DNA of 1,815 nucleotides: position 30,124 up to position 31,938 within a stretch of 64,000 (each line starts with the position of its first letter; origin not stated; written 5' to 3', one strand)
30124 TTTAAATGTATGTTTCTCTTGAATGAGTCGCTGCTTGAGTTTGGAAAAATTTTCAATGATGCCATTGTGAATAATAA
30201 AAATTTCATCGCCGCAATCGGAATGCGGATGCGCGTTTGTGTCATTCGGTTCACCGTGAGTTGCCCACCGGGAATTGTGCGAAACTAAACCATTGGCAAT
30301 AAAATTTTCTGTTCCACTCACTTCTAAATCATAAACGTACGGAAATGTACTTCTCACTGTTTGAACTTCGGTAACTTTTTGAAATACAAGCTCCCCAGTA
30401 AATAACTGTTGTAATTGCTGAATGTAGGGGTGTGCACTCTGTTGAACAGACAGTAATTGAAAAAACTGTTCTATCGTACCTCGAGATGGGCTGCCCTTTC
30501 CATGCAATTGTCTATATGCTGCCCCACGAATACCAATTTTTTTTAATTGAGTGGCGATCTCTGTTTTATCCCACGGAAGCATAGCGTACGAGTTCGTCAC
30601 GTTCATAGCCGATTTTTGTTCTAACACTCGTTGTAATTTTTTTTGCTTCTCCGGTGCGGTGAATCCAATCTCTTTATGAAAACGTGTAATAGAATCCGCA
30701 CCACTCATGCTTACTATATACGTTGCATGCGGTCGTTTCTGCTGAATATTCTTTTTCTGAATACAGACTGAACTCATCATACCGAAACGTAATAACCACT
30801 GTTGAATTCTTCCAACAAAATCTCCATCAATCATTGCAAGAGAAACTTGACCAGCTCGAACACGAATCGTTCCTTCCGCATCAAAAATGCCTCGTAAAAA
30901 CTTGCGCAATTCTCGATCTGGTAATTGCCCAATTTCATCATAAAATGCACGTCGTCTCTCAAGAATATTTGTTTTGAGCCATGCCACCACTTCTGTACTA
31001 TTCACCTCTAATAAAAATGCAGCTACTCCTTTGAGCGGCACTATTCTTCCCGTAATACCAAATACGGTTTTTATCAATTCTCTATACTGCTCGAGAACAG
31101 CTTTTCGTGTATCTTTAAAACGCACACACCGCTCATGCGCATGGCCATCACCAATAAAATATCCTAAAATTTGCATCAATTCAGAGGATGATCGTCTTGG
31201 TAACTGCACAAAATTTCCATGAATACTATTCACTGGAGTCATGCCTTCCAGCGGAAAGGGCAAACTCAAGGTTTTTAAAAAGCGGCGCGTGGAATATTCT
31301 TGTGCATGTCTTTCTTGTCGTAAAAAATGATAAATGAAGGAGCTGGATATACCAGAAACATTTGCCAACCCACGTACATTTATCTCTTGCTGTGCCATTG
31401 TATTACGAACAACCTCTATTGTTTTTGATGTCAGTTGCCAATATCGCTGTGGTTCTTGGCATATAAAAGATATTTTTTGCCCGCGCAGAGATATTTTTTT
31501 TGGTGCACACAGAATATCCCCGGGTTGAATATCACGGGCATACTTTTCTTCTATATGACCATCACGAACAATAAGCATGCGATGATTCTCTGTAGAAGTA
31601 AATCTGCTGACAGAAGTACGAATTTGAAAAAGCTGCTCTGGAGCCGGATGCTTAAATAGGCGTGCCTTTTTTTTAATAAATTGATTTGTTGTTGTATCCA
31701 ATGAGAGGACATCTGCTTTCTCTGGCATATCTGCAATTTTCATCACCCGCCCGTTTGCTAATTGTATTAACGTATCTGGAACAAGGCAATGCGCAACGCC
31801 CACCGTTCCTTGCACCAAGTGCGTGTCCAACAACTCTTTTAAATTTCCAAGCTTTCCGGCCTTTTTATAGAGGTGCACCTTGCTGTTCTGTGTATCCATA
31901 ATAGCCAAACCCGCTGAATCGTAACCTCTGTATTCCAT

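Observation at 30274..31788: Full-length intein with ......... endonuclease inside the GlmS glutaminase domain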

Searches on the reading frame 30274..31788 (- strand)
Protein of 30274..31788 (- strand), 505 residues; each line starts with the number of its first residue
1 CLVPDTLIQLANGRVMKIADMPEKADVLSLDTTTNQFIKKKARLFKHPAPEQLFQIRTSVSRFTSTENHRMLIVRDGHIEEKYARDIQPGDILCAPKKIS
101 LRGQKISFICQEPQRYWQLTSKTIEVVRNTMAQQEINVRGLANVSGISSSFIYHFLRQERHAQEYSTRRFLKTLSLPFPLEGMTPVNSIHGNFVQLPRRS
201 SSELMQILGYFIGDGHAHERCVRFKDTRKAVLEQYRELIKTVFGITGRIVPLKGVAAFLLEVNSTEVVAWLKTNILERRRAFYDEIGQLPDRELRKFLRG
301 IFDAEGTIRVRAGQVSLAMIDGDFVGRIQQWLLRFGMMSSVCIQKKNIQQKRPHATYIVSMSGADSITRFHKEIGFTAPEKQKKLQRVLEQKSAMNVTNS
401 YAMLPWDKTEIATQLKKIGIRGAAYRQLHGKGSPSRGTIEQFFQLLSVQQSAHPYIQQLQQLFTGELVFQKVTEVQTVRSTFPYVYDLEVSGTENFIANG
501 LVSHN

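Call 5: find_homologous_proteins(query=window:30274-31788:-, max_evalue=0.00001)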
Query seq(505 aa) (505 aa): 49 proteins with E <= 0.00001 among 6440 candidates.
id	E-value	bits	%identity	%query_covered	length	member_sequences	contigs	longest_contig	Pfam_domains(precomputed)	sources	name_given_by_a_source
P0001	1.6e-117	411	42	100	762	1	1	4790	PF13522.12,PF14528.12,PF14890.12,PF13537.12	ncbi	ncbi:MAG: LAGLIDADG family homing endonuclease, partial [Acidobacteriota bacterium]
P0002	2.1e-95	338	36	100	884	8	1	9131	PF01380.28,PF13522.12,PF14528.12,PF14890.12,PF13537.12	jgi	-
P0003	7.2e-64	235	48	46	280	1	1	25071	PF14528.12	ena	-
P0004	4.4e-61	225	42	60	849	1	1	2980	PF01380.28,PF13522.12,PF14528.12,PF14890.12,PF13537.12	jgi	jgi:glucosamine--fructose-6-phosphate aminotransferase (isomerizing)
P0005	2.2e-55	207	29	100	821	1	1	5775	PF01381.29,PF13522.12,PF14528.12,PF13560.13,PF14890.12,PF13537.12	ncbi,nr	ncbi:MAG: helix-turn-helix domain-containing protein, partial [Candidatus Omnitrophica bacterium]|nr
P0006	7.5e-44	168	29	100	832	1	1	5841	PF14520.13,PF08423.18,PF14528.12,PF00154.28,PF14890.12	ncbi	ncbi:MAG: DNA repair and recombination protein RadA [Candidatus Pacearchaeota archaeon]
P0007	6.7e-43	165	27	100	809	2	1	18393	PF06745.20,PF14520.13,PF08423.18,PF14528.12,PF00154.28,PF14890.12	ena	-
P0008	1.8e-42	164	44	37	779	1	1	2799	PF01380.28,PF13522.12,PF14528.12,PF13537.12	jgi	jgi:glucosamine--fructose-6-phosphate aminotransferase (isomerizing)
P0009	3.5e-39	153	39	29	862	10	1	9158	PF01380.28,PF13522.12,PF14890.12,PF13537.12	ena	-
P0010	9.4e-37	145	25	100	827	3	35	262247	PF14520.13,PF08423.18,PF14528.12,PF00154.28,PF14890.12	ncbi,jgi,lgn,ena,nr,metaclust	ncbi:MAG TPA: DNA repair and recombination protein RadA [Nanoarchaeota archaeon]|nr:MAG: DNA repair 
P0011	2.3e-36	144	26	100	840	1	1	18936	PF14520.13,PF11798.15,PF08423.18,PF14528.12,PF00154.28,PF14890.12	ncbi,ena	-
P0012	1.1e-35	142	27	100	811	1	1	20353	PF14520.13,PF08423.18,PF14528.12,PF00154.28,PF14890.12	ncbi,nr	ncbi:DNA repair and recombination protein RadA [Candidatus Micrarchaeota archaeon]|nr:DNA repair and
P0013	1.7e-34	138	27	100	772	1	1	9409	PF12706.14,PF12844.14,PF01381.29,PF14528.12,PF00753.34,PF14890.12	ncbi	ncbi:MAG: LAGLIDADG family homing endonuclease, partial [Candidatus Aenigmatarchaeota archaeon]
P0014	5.9e-34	136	27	100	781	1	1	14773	PF14520.13,PF08423.18,PF14528.12,PF00154.28,PF13481.13,PF14890.12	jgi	jgi:DNA repair protein RadA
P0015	1.8e-33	134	26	100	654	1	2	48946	PF00383.30,PF14437.13,PF14528.12,PF14890.12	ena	-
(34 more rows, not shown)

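Call 15: search_protein_families(library=pfam, proteins=[window:30274-31788:-], max_evalue=10)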
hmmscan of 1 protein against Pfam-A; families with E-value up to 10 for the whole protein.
window:30274-31788:- (505 aa): 2 families
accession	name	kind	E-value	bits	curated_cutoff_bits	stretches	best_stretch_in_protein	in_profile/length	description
PF14528.11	LAGLIDADG_3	-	3.8e-23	82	22.5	2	294-375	3-82/82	LAGLIDADG-like domain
PF14890.11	Intein_splicing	-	1.5e-22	80.5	35.8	1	8-505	1-155/155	Intein splicing domain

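Call 29: search_protein_representatives(protein=window:30274-31788:-)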
Query: 505 residues. Proteins with E-value up to 0.001 (for the whole library): 2548; up to 1e-10: 607; up to 1e-30: 53. The best 150 are listed.
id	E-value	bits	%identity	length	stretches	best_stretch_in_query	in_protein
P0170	7.6e-95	335.0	37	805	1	1-505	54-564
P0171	4.9e-80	286.1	37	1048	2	1-390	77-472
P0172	1.5e-66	241.6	32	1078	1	1-505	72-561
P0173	6.4e-57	209.9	40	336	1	1-262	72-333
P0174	1.2e-55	205.7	36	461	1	205-505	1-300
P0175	2.0e-52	195.1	35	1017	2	192-505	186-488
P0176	2.6e-52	194.7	39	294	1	114-393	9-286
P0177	9.6e-48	179.7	30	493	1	1-404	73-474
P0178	1.9e-44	168.8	28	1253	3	1-505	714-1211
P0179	9.5e-43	163.2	27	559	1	1-505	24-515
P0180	3.1e-42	161.5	27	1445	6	194-396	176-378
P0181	3.2e-42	161.4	28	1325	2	1-505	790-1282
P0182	1.8e-41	158.9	29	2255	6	42-395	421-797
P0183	4.3e-41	157.7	27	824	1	1-505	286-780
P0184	4.8e-40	154.3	27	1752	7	64-505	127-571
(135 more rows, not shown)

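Call 38: predict_structure(alignment_id=A2)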
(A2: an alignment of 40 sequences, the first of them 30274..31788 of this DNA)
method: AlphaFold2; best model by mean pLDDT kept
length: 505 residues; sequences in the alignment: 40
mean_pLDDT: 92.6   pTM: 0.91
mean pLDDT of the five models: 92.6, 92.4, 92.1, 91.2, 90.2
residues with pLDDT >= 90: 383; 70-90: 111; 50-70: 11; < 50: 0
segments of 3 or more residues with pLDDT < 50: none
pLDDT, mean of each block of 10 residues (from residue 1): 96 97 96 94 97 96 95 90 96 95 95 87 94 95 93 91 91 93 77 86 99 95 97 98 96 97 94 96 97 99 98 96 97 97 83 89 94 98 97 79 83 88 81 82 84 85 91 97 97 95 90
secondary structure, 60 per line:
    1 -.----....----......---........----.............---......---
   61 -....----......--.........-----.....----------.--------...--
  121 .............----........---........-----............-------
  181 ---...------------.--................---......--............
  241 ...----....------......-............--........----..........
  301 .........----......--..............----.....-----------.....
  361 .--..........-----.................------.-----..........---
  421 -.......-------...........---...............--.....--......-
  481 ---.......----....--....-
elements in order: E7-10 E15-17 E24-31 E36-48 E52-57 E62-65 E70-75 E78-83 E92-96 E116-118 H121-133 H138-145 H149-156 H164-173 E184-186 H202-214 E215-217 E221-226 H229-243 E248-251 E258-263 H265-276 H279-286 H291-305 E306-309 E314-319 H322-335 E340-344 E356-361 H364-373 H379-395 H408-417 H422-428 H436-446 H450-464 E467-471 E474-479 E484-490 E495-498 E501-504

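Call 40: fold_search(model_id=the predicted structure, library=pdb)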
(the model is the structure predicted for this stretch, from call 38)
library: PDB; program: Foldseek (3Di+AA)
matches with E <= 10: 834; with E <= 0.001: 84
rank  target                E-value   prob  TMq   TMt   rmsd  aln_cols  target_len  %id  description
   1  7qss                  9.6e-24  1.00  0.60  0.69   7.2       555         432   16  Crystal structure of homing endonuclease-associated TliVMA intein (C1A) (released 2022-03-30)
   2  2cw7                  2.7e-21  1.00  0.61  0.58  10.9       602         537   15  Crystal structure of intein homing endonuclease II (released 2006-04-18)
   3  1dq3                  6.0e-21  1.00  0.59  0.65   6.3       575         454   15  CRYSTAL STRUCTURE OF AN ARCHAEAL INTEIN-ENCODED HOMING ENDONUCLEASE PI-PFUI (released 2000-07-05)
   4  7qsu                  8.3e-21  1.00  0.55  0.74   6.9       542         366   15  Crystal structure of homing endonuclease-associated TliVMA intein (C1A, d333-339) (released 2022-03-30)
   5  7qst                  1.3e-15  1.00  0.52  0.70   6.3       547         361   15  Crystal structure of homing endonuclease-associated PhoVMA intein (C1A) (released 2022-03-30)
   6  1vde_B                6.2e-11  1.00  0.39  0.45  27.8       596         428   10  PI-SCEI, A HOMING ENDONUCLEASE WITH PROTEIN SPLICING ACTIVITY (released 1998-04-08)
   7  1ef0_A                1.2e-10  1.00  0.40  0.46  27.9       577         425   10  CRYSTAL STRUCTURE OF PI-SCEI MINIPRECURSOR (released 2000-06-07)
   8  1vde_A                1.4e-10  1.00  0.42  0.48  28.9       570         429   12  PI-SCEI, A HOMING ENDONUCLEASE WITH PROTEIN SPLICING ACTIVITY (released 1998-04-08)
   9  1lws_A                3.8e-10  1.00  0.41  0.47  27.4       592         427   10  Crystal structure of the intein homing endonuclease PI-SceI bound to its recognition sequence (released 2002-09-27)
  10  1dfa                  9.1e-09  1.00  0.38  0.45  27.3       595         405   10  CRYSTAL STRUCTURE OF PI-SCEI IN C2 SPACE GROUP (released 1999-12-08)
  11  1lwt_A                1.1e-08  1.00  0.38  0.42  29.9       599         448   11  Crystal structure of the intein homing endonuclease PI-SceI bound to its substrate DNA (Ca2+ free) (released 2002-09-27)
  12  1um2_B                1.3e-08  1.00  0.40  0.47  28.8       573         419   11  Crystal Structure of the Vma1-Derived Endonuclease with the Ligated Extein Segment (released 2004-09-22)
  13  1ef0_B                8.7e-08  1.00  0.36  0.45  28.2       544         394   11  CRYSTAL STRUCTURE OF PI-SCEI MINIPRECURSOR (released 2000-06-07)
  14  2vs8_K                3.7e-07  1.00  0.27  0.68   3.7       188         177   19  The crystal structure of I-DmoI in complex with DNA and Mn (released 2008-11-11)
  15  4unb_A                5.7e-07  1.00  0.28  0.70   3.3       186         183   18  THE CRYSTAL STRUCTURE OF I-DMOI IN COMPLEX WITH ITS TARGET DNA AT 6 DAYS INCUBATION IN 5MM MN (STATE 5) (released 2014-12-17)
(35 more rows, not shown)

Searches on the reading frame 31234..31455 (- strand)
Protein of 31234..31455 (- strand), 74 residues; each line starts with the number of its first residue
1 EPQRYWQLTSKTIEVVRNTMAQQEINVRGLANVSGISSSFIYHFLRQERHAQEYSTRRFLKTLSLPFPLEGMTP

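Call 47: search_protein_families(library=pfam, proteins=[window:31234-31455:-], max_evalue=1)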
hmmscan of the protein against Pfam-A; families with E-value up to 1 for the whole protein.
seq(74 aa): 3 families
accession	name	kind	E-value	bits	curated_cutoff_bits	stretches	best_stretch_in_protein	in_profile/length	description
PF04814.19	HNF-1_N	-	0.066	14.1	29.7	1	14-50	124-160/175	Hepatocyte nuclear factor 1 (HNF-1), N terminus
PF16677.11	GP3_package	-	0.1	13.2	29.4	1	4-49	18-58/105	DNA-packaging protein gp3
PF25043.1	DUF7788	-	0.19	11.4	27.1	1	5-52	149-190/221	Domain of unknown function (DUF7788)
